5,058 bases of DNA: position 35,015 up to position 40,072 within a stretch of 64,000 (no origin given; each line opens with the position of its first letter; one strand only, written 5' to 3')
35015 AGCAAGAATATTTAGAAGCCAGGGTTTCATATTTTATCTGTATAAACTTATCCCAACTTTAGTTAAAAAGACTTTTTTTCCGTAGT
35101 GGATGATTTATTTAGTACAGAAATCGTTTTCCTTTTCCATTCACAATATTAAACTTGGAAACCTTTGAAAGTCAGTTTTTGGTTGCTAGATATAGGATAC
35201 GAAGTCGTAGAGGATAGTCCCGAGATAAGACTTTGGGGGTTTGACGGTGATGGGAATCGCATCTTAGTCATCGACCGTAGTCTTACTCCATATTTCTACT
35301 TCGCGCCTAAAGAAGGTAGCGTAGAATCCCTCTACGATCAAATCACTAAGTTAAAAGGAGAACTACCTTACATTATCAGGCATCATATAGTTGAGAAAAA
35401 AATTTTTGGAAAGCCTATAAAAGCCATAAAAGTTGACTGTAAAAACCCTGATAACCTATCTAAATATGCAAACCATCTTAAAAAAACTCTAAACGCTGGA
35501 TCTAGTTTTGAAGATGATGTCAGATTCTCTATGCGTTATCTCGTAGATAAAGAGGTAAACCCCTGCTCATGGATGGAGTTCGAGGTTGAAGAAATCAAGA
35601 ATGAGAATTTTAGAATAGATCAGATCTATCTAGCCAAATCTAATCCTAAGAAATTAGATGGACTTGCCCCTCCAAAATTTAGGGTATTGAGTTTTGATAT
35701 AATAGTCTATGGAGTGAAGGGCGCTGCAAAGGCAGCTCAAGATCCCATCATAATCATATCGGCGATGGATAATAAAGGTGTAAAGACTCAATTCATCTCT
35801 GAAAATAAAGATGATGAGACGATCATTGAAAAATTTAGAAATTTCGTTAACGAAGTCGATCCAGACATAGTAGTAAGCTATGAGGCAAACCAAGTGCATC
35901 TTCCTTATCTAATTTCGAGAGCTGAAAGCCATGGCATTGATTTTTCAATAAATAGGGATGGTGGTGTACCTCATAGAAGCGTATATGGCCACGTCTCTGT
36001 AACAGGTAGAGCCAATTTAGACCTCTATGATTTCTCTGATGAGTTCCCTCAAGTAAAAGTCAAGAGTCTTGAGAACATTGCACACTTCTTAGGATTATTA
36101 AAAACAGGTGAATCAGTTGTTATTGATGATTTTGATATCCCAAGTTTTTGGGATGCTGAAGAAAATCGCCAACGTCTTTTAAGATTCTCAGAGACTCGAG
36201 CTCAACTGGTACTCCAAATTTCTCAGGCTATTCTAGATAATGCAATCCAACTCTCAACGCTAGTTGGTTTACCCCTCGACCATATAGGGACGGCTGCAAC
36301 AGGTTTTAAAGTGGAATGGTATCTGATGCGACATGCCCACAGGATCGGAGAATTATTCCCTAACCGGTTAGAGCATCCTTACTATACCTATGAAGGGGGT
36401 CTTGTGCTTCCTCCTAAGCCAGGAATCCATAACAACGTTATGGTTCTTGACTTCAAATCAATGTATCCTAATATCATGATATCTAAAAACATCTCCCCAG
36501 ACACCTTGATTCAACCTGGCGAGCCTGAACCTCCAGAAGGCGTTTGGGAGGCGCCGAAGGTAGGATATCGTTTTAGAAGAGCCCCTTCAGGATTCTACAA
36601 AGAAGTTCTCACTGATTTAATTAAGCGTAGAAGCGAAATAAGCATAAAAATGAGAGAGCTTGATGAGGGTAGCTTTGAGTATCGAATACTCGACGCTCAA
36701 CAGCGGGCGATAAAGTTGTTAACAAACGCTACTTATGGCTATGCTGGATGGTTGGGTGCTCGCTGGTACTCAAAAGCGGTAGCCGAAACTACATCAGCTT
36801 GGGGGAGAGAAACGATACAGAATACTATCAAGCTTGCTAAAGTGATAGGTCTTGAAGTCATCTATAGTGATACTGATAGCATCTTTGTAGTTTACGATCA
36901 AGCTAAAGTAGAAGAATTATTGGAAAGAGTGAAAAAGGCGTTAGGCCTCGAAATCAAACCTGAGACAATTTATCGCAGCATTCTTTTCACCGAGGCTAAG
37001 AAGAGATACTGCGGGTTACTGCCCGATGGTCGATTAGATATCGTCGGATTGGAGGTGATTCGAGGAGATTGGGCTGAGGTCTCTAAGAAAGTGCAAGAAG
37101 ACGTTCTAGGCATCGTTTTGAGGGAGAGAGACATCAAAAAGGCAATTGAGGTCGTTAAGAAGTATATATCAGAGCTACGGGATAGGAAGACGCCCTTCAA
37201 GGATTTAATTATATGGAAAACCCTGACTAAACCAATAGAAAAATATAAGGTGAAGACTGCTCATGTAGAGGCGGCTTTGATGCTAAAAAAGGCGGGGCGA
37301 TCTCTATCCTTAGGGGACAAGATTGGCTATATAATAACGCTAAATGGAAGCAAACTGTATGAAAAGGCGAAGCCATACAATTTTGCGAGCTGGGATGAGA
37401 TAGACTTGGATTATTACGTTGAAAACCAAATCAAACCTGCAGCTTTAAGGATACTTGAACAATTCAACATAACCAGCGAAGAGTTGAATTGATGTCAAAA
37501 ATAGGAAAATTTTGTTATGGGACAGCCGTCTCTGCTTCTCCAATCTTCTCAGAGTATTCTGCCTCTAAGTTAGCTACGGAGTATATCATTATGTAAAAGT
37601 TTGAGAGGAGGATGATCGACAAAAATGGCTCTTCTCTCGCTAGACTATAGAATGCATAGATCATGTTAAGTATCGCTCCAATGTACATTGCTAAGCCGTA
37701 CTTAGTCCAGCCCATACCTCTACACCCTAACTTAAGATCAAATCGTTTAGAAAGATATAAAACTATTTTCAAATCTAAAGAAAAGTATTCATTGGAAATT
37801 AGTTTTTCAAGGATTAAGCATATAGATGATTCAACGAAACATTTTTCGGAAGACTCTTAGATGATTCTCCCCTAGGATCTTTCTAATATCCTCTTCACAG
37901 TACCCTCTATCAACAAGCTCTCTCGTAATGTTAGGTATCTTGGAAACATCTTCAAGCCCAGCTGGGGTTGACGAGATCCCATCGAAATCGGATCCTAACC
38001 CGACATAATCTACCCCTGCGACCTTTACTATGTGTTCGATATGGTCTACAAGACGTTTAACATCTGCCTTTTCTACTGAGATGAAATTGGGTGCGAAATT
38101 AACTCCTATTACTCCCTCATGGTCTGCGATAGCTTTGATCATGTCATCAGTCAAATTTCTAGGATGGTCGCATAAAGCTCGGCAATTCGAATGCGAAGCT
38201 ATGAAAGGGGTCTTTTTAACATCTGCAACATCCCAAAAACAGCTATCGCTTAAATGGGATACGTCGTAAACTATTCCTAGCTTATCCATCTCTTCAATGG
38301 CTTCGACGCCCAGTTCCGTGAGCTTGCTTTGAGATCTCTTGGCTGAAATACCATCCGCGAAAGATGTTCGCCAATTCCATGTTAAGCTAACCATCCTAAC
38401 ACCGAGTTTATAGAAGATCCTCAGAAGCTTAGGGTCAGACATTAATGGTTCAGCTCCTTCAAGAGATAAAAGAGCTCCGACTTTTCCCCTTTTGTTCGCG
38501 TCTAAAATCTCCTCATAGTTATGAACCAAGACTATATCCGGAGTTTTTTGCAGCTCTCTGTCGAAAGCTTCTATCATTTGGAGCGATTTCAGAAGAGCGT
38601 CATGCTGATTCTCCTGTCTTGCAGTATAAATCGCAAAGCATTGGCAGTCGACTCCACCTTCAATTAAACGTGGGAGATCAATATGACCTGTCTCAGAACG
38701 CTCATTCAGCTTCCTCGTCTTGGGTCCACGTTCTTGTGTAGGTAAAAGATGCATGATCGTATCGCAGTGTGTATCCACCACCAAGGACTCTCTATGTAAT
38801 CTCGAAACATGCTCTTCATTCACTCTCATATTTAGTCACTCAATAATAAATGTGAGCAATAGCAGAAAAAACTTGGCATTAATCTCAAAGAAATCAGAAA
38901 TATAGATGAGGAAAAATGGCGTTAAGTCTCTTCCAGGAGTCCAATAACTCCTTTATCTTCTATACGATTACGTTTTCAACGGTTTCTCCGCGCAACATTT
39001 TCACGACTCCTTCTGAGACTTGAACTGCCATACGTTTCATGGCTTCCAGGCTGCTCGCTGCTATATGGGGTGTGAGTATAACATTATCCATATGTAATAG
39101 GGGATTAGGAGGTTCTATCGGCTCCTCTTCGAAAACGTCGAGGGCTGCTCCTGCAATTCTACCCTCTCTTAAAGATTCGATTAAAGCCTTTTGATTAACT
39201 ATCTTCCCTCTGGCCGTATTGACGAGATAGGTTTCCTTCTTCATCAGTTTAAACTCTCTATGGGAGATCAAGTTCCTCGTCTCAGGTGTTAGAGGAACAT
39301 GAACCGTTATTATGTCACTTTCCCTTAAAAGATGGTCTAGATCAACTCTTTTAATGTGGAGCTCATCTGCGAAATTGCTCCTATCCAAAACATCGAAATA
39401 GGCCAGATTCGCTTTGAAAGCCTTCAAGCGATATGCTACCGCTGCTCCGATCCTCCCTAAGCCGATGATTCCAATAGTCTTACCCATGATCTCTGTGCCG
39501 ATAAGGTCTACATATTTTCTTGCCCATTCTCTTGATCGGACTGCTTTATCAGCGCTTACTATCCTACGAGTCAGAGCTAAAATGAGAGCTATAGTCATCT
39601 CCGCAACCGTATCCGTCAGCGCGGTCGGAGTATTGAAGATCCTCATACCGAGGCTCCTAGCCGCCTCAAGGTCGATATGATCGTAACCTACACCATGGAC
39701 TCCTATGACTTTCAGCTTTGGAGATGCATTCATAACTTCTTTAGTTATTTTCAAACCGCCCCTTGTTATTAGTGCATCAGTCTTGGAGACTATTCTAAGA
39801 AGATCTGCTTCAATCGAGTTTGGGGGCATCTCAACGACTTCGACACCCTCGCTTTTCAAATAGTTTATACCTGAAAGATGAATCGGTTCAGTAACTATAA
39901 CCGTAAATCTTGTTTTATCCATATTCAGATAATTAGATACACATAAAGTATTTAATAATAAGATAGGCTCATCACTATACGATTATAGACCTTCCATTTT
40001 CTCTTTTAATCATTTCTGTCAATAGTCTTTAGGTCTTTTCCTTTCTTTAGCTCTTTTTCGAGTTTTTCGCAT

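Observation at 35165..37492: Family-B DNA polymerase with intact polymerase motifs but all three exonuclease motifs degenerate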

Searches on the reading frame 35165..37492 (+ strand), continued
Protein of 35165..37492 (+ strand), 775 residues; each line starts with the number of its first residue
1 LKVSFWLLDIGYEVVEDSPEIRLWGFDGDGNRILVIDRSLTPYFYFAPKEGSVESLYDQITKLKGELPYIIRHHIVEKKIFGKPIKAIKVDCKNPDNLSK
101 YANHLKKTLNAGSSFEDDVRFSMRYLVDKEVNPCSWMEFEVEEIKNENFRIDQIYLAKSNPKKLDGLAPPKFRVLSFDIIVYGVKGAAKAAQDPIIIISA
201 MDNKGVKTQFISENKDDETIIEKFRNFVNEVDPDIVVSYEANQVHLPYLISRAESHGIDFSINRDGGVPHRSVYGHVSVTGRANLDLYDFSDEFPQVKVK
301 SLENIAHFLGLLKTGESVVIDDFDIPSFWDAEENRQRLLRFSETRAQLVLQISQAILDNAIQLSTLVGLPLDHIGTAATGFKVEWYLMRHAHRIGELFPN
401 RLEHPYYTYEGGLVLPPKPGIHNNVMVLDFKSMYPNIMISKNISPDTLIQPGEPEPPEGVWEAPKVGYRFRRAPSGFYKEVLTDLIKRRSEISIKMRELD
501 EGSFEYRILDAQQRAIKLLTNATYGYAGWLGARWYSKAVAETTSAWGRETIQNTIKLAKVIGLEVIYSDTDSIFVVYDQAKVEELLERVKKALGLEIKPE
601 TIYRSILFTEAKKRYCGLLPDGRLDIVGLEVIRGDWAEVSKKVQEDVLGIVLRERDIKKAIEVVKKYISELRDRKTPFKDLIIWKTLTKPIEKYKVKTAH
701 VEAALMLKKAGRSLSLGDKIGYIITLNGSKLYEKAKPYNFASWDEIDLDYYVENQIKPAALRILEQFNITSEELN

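Call 67: find_encoding_contigs(protein=P0122, flank=6000, max_places=2)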
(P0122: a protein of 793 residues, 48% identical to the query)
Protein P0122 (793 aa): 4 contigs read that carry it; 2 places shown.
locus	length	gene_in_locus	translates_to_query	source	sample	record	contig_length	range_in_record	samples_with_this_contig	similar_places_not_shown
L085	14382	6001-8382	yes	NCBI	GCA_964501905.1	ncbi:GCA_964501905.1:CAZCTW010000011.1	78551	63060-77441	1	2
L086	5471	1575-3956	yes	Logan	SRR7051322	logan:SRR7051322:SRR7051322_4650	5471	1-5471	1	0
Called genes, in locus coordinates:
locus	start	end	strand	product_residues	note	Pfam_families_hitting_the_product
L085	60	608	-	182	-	PF00406:ADK (weak), PF02224:Cytidylate_kin (weak), PF13189:Cytidylate_kin2, PF13207:AAA_17, PF13238:AAA_18, PF02224:Cytidylate_kin (weak)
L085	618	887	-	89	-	PF01199:Ribosomal_L34e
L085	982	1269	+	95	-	-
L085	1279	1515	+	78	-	PF08068:DKCLD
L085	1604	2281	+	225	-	PF01509:TruB_N, PF21238:Pus10_C (faint), PF16198:TruB_C_2, PF01472:PUA, PF26292:PUA_elF2D (weak)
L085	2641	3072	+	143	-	PF01597:GCV_H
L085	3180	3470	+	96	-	-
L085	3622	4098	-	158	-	PF13527:Acetyltransf_9, PF13420:Acetyltransf_4, PF00583:Acetyltransf_1, PF13673:Acetyltransf_10, PF13523:Acetyltransf_8 (weak), PF13508:Acetyltransf_7, PF08445:FR47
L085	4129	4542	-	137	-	PF00352:TBP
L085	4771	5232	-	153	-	PF10502:Peptidase_S26 (faint)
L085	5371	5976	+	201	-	PF00227:Proteasome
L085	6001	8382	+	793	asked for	PF03104:DNA_pol_B_exo1, PF10108:DNA_pol_B_exo2 (weak), PF13482:RNase_H_2, PF00136:DNA_pol_B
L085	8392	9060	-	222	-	PF01865:PhoU_div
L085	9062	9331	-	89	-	-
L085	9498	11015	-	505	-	PF04851:ResIII (weak), PF06733:DEAD_2 (weak), PF13307:Helicase_C_2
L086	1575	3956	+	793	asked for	PF03104:DNA_pol_B_exo1, PF10108:DNA_pol_B_exo2 (weak), PF13482:RNase_H_2, PF00136:DNA_pol_B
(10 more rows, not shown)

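Call 71: find_encoding_contigs(protein=window:35183-37489:+, flank=10000, max_places=3)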
Protein seq(769 aa) (769 aa): no gene with exactly this product is on record in the collection.

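Call 72: find_encoding_contigs(protein=window:35165-37492:+, flank=10000, max_places=3)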
Protein window:35165-37492:+ (775 aa): 1 contig read that carries it; 1 place shown.
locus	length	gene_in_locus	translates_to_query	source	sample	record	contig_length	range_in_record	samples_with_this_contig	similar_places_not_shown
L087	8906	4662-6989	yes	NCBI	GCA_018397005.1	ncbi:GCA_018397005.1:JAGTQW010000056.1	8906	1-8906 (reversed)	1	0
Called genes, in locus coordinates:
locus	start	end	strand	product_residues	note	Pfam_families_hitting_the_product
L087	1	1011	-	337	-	PF02441:Flavoprotein, PF04127:DFP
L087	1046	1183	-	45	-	-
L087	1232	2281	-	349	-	PF01909:NTP_transf_2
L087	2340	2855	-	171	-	PF00383:dCMP_cyt_deam_1, PF14437:MafB19-deam (weak)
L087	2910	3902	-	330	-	PF03446:NAD_binding_2, PF03807:F420_oxidored (weak), PF07991:KARI_N, PF01450:KARI_C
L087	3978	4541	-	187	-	PF03966:Trm112p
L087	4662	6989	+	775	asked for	PF03104:DNA_pol_B_exo1, PF00136:DNA_pol_B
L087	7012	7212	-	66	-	-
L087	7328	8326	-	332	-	PF01244:Peptidase_M19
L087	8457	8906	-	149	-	PF02826:2-Hacid_dh_C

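Call 75: search_protein_families(library=pfam, proteins=[L041:2960-4177:-, L035:4421-4969:-], max_evalue=0.001)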
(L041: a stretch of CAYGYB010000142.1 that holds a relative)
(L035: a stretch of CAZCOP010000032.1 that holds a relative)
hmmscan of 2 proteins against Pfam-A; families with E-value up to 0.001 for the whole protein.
L041:2960-4177:- (405 aa): 3 families
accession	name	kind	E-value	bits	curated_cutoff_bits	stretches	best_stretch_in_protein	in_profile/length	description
PF13662.12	Toprim_4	-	2e-07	31.6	25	1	199-260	2-72/85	Toprim domain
PF01751.28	Toprim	-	7.8e-06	26.4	23.1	1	199-265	1-82/96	Toprim domain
PF13155.12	Toprim_2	-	7.3e-05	23.5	22.1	1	201-262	1-66/88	Toprim-like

L035:4421-4969:- (182 aa): 2 families
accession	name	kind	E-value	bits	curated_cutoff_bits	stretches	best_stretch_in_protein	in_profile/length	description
PF13662.12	Toprim_4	-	5.1e-06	27.1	25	1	71-144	4-81/85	Toprim domain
PF01751.28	Toprim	-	1.2e-05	25.8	23.1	1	71-143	3-90/96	Toprim domain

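Call 76: search_protein_families(library=ncbifam, proteins=[L041:2960-4177:-, L035:4421-4969:-, L084:8294-9544:+], max_evalue=0.00001)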
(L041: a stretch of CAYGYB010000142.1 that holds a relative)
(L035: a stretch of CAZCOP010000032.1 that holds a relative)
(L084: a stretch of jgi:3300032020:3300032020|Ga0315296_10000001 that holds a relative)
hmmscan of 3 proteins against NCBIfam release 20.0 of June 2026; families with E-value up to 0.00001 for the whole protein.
L041:2960-4177:- (405 aa): 2 families
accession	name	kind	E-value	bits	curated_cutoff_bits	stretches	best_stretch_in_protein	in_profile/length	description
NF003108.1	PRK04031.1-1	equivalog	1.3e-139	466.1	300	2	35-302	1-268/419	DNA primase DnaG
TIGR01391.1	dnaG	equivalog_domain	2.1e-07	30.1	283.6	1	196-290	255-355/414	DNA primase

L035:4421-4969:- (182 aa): 5 families
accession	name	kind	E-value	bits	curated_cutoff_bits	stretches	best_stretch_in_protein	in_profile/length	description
NF003094.0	PRK04017.1-5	equivalog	6.6e-25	87.7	124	1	49-171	5-124/128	hypothetical protein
NF003091.0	PRK04017.1-2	equivalog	3.3e-23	82.1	129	1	46-179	13-143/151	hypothetical protein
NF003093.0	PRK04017.1-4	equivalog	1.3e-16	60.9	160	1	51-174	6-127/138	hypothetical protein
NF003090.0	PRK04017.1-1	equivalog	4.5e-15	55.5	120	1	51-170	6-118/132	hypothetical protein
NF003092.0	PRK04017.1-3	equivalog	1.8e-13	50.6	193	1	54-174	7-119/125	hypothetical protein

L084:8294-9544:+ (416 aa): 4 families
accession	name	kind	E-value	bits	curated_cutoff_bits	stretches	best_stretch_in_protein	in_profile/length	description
NF053576.1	RecJ_archaeal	equivalog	8.4e-48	163.3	360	2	34-196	12-175/452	RecJ family nuclease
NF040701.1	RecJ_Meth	equivalog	2.9e-28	98.9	550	1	34-195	8-172/449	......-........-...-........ exonuclease RecJ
NF053575.1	GAN_nuclease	exception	2.8e-23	82.3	850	1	37-181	28-177/467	GINS-associated RecJ family nuclease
TIGR00644.1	recJ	equivalog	2.3e-09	36.1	396.9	1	15-161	34-189/546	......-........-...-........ exonuclease RecJ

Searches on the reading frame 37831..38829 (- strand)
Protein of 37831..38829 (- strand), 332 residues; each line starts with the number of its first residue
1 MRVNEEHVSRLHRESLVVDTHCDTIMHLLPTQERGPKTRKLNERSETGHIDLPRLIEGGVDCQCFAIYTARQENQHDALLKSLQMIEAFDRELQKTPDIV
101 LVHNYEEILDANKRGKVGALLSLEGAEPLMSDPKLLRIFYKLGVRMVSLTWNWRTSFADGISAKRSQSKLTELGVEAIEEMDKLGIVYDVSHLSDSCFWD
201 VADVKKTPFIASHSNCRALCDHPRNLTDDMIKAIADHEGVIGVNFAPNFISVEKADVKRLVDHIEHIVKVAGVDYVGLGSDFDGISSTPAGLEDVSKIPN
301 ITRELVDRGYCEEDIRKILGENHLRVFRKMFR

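Call 17: search_protein_families(library=pfam, proteins=[window:37831-38829:-], max_evalue=0.001)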
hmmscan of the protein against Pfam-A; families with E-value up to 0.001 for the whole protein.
window:37831-38829:- (332 aa): 1 family
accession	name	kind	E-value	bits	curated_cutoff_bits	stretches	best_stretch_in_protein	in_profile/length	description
PF01244.27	Peptidase_M19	-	8.4e-112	373.9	26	1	11-329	2-319/319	Membrane dipeptidase (Peptidase family M19)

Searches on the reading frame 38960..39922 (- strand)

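Call 17: search_protein_families(library=pfam, proteins=[window:38960-39922:-], max_evalue=0.001)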
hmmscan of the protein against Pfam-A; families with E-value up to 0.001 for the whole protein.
window:38960-39922:- (320 aa): 3 families
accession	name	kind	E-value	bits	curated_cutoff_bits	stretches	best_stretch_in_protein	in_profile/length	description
PF02826.25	2-Hacid_dh_C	-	9.6e-66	221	25.1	1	111-288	1-178/178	D-isomer specific 2-hydroxyacid dehydrogenase, NAD binding domain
PF00389.36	2-Hacid_dh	-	7.6e-33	113.5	24.6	1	8-319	1-133/134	D-isomer specific 2-hydroxyacid dehydrogenase, catalytic domain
PF03446.21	NAD_binding_2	-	0.00057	20.4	21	0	149-253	1-109/161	NAD binding domain of 6-phosphogluconate dehydrogenase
